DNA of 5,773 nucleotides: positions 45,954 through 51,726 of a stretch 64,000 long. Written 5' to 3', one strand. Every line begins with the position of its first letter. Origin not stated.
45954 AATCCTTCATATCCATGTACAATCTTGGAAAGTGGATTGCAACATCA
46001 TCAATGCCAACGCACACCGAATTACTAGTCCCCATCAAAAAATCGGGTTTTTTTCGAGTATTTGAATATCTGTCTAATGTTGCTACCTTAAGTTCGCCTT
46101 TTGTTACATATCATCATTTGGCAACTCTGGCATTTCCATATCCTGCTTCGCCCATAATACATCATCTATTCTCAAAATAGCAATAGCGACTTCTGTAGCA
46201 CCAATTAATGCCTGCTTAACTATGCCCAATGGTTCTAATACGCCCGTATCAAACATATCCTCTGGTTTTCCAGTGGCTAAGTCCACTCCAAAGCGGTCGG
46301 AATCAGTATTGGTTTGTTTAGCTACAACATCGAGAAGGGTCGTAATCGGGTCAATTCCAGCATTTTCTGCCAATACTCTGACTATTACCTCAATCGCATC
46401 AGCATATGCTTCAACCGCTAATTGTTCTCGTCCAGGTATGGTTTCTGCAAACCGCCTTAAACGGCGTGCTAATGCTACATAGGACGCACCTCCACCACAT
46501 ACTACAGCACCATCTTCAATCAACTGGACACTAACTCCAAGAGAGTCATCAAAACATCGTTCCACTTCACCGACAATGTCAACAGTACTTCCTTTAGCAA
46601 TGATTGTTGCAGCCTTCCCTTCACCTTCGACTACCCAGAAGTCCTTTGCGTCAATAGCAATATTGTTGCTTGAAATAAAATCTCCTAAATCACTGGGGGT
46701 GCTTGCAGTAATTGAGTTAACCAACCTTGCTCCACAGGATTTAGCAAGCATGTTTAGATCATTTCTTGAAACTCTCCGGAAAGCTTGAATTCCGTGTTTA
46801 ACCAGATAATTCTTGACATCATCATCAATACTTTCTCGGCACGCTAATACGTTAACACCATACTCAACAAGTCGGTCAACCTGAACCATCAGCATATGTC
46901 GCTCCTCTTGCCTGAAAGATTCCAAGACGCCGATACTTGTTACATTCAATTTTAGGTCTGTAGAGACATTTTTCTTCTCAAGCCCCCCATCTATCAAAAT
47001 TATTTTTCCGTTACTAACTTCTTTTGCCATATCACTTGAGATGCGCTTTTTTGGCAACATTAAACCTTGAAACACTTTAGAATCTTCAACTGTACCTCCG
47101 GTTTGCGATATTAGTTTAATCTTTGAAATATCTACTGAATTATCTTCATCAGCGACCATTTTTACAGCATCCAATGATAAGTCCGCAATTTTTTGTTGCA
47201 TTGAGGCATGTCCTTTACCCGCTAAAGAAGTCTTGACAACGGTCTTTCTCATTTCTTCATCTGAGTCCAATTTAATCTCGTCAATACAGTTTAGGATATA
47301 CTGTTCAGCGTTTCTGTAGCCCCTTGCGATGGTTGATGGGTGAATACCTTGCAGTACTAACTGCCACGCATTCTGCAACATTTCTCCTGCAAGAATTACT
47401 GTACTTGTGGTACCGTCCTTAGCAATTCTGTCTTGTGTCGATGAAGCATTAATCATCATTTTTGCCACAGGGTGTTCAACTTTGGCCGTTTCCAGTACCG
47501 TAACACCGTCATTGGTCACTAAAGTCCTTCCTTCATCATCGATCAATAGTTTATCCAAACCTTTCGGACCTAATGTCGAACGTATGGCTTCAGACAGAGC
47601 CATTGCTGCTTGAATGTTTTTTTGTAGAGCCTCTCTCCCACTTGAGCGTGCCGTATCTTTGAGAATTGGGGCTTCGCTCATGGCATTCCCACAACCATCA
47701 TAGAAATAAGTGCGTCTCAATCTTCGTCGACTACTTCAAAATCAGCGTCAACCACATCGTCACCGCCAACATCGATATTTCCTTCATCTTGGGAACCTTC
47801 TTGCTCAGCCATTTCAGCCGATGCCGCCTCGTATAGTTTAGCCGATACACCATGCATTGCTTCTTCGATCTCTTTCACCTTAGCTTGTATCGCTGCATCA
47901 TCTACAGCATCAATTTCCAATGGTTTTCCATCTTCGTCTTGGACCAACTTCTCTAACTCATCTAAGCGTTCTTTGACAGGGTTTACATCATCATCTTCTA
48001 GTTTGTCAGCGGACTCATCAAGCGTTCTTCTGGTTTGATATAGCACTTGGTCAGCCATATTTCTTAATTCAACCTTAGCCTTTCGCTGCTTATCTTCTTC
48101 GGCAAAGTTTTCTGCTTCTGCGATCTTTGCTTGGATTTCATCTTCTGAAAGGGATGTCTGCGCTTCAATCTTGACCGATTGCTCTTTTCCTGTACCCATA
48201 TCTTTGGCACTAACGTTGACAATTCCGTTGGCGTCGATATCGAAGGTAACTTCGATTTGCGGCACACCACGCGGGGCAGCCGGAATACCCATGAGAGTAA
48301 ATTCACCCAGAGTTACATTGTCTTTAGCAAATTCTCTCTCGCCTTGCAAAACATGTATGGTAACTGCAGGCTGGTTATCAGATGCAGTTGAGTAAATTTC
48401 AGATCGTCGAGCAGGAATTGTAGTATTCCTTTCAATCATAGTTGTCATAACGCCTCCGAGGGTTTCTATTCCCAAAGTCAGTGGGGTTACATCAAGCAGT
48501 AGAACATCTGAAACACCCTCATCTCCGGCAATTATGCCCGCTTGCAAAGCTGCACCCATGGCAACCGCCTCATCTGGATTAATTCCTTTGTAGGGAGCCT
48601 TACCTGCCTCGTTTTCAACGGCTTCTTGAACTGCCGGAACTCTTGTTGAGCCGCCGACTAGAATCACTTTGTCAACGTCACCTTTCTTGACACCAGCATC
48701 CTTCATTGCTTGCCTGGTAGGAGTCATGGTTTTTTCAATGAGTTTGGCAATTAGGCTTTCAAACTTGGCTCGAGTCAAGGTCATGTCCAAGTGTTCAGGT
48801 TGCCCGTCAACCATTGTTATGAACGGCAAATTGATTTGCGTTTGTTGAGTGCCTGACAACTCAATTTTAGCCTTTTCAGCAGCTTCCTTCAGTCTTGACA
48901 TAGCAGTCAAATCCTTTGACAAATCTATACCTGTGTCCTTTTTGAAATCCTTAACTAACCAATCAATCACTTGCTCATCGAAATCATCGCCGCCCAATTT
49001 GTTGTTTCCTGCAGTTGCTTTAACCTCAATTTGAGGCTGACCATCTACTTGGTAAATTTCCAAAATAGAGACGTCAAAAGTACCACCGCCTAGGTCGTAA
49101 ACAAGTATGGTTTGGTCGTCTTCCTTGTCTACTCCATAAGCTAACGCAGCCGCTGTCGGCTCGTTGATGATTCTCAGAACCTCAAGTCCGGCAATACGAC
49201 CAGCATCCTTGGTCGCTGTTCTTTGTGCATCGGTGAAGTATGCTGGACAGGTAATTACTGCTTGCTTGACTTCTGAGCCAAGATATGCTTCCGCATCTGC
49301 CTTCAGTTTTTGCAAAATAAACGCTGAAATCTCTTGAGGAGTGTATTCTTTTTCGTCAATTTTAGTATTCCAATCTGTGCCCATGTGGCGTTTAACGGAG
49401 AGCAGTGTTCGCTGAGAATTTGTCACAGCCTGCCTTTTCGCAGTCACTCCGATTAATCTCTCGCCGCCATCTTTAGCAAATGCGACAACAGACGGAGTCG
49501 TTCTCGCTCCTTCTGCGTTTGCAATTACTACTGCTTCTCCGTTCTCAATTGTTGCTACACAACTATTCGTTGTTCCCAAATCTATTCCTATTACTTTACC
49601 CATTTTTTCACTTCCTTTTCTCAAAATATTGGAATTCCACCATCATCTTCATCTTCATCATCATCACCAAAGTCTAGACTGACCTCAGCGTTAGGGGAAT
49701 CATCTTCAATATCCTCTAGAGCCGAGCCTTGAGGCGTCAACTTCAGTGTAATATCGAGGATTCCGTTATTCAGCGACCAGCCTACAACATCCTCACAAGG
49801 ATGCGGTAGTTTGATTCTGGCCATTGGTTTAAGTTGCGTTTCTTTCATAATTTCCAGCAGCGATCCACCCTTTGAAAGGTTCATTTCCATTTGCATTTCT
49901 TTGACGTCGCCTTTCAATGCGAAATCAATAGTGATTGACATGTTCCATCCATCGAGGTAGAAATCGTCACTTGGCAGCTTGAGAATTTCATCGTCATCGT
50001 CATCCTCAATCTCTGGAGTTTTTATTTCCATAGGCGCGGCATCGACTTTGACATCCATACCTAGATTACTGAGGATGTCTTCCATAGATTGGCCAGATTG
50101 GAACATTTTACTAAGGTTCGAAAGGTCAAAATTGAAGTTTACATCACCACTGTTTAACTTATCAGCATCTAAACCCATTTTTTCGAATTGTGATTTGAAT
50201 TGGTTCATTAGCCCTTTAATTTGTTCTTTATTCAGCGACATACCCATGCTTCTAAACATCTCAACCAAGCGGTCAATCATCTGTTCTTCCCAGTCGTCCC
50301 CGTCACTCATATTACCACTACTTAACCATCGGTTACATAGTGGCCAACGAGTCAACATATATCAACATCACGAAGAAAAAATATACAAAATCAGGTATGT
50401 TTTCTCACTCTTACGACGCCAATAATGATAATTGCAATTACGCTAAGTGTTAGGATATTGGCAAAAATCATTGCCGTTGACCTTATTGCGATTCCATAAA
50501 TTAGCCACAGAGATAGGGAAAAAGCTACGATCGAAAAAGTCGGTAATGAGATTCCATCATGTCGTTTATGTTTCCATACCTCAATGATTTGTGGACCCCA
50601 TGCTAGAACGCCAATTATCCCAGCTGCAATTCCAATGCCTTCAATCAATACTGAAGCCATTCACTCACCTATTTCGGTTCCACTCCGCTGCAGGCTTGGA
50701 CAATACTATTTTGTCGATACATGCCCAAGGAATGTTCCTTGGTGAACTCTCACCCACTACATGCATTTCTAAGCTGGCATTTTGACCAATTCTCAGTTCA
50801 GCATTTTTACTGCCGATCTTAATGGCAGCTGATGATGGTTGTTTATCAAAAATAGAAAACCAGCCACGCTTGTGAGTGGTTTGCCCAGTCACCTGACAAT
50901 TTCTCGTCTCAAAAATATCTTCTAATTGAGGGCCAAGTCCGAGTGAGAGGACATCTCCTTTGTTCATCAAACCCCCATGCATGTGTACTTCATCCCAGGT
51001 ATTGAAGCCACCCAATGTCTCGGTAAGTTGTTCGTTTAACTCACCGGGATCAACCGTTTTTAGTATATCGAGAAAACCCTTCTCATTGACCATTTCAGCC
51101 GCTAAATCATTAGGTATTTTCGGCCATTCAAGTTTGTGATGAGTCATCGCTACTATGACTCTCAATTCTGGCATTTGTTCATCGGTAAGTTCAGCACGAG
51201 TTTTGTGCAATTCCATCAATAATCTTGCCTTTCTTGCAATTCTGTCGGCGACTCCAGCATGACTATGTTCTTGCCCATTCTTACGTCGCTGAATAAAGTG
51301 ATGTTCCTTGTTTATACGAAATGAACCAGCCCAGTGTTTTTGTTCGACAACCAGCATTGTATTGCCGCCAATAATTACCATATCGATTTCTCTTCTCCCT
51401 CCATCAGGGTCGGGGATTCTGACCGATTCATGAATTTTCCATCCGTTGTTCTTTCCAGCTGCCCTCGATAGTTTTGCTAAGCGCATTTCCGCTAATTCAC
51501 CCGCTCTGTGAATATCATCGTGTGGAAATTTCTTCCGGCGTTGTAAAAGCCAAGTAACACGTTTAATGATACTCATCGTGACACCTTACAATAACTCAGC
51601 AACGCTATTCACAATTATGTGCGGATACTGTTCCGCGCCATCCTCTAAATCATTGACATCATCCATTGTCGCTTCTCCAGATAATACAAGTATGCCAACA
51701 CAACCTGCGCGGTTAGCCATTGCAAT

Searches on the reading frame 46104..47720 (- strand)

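Call 16: search_protein_families(library=pfam, proteins=[window:46104-47720:-])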
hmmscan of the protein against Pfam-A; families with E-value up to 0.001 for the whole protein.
window:46104-47720:- (538 aa): 1 family
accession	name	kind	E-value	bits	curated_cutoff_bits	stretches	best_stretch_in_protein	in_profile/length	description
PF00118.29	Cpn60_TCP1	-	6.5e-140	467.5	34.3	1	42-525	1-489/490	TCP-1/cpn60 chaperonin family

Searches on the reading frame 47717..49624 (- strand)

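Call 16: search_protein_families(library=pfam, proteins=[window:47717-49624:-])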
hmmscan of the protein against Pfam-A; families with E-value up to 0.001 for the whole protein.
window:47717-49624:- (635 aa): 2 families
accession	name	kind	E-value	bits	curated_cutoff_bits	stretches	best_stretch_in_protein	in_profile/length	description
PF00012.26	HSP70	-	1.4e-234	780.3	20.6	2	88-598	102-598/599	Hsp70 protein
PF06723.19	MreB_Mbl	-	2.3e-19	69.9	27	1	11-359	3-316/327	MreB/Mbl protein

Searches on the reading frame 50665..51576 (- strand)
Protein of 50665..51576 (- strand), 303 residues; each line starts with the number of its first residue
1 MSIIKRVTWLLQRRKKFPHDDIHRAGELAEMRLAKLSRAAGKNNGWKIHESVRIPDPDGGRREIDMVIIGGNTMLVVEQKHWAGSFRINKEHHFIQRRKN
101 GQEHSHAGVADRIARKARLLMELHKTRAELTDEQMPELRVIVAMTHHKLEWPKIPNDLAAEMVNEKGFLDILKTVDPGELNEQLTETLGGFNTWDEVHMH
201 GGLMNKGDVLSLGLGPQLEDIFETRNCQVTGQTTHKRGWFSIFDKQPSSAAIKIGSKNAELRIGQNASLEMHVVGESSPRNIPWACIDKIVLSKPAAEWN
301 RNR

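Call 17: search_protein_families(library=pfam, proteins=[window:50665-51576:-])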
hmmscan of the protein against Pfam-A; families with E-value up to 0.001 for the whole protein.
window:50665-51576:- (303 aa): 1 family
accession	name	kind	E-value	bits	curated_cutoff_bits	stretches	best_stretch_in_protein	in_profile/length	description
PF08378.17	NERD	-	1.2e-12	48.7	22.1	1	26-121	2-92/111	Nuclease-related domain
